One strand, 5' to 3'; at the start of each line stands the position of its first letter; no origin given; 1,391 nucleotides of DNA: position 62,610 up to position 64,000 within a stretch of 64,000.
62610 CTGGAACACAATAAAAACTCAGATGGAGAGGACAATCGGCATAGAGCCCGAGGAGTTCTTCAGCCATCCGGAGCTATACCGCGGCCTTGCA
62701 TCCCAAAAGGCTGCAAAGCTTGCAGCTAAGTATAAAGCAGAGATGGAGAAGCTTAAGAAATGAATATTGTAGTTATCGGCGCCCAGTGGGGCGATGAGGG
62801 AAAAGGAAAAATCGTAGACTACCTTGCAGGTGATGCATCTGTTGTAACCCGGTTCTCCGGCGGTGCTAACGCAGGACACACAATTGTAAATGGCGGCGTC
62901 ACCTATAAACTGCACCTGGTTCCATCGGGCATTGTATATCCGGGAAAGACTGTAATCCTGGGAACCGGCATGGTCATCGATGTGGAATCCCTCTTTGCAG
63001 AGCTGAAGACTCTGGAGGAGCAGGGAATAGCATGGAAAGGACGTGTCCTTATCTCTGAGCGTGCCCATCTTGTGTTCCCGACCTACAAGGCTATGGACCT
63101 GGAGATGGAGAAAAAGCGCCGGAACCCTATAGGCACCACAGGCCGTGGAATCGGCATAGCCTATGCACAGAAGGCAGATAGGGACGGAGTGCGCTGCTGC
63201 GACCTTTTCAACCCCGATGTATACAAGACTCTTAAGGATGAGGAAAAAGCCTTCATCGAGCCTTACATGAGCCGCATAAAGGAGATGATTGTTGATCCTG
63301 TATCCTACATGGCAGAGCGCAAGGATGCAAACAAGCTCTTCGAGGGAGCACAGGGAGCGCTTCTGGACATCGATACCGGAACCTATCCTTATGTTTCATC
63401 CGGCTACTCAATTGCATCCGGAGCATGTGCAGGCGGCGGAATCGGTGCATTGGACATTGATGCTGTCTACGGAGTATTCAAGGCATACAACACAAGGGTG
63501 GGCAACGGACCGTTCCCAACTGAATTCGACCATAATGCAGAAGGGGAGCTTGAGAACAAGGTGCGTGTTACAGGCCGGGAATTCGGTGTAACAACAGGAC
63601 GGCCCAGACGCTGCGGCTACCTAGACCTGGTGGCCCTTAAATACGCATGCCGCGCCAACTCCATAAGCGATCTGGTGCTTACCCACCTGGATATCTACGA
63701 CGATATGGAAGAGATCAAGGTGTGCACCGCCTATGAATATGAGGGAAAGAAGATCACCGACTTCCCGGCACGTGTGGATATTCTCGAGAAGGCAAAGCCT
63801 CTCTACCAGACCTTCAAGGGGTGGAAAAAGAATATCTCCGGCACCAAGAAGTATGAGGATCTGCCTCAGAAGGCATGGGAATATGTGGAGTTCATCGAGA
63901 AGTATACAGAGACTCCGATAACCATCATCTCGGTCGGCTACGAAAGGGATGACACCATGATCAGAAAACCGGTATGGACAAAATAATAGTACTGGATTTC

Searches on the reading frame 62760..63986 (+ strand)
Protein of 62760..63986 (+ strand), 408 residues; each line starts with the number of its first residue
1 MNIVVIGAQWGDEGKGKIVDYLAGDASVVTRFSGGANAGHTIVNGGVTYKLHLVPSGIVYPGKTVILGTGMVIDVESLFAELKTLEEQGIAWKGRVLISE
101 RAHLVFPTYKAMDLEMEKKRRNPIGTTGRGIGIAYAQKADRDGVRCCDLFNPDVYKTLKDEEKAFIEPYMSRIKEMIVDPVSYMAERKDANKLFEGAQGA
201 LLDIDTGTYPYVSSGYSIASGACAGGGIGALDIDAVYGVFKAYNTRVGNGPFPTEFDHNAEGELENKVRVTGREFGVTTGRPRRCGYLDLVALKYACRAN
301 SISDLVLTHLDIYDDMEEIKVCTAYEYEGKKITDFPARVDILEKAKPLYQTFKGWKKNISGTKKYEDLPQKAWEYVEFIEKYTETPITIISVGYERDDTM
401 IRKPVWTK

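Call 61: search_protein_families(library=pfam, proteins=[window:62760-63986:+], max_evalue=0.00001)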
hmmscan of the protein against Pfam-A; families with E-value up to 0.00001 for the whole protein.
window:62760-63986:+ (408 aa): 1 family
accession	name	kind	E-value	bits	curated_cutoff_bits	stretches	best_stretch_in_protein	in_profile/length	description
PF00709.27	Adenylsucc_synt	-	5.5e-156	519.9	27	2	163-400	181-416/416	Adenylosuccinate synthetase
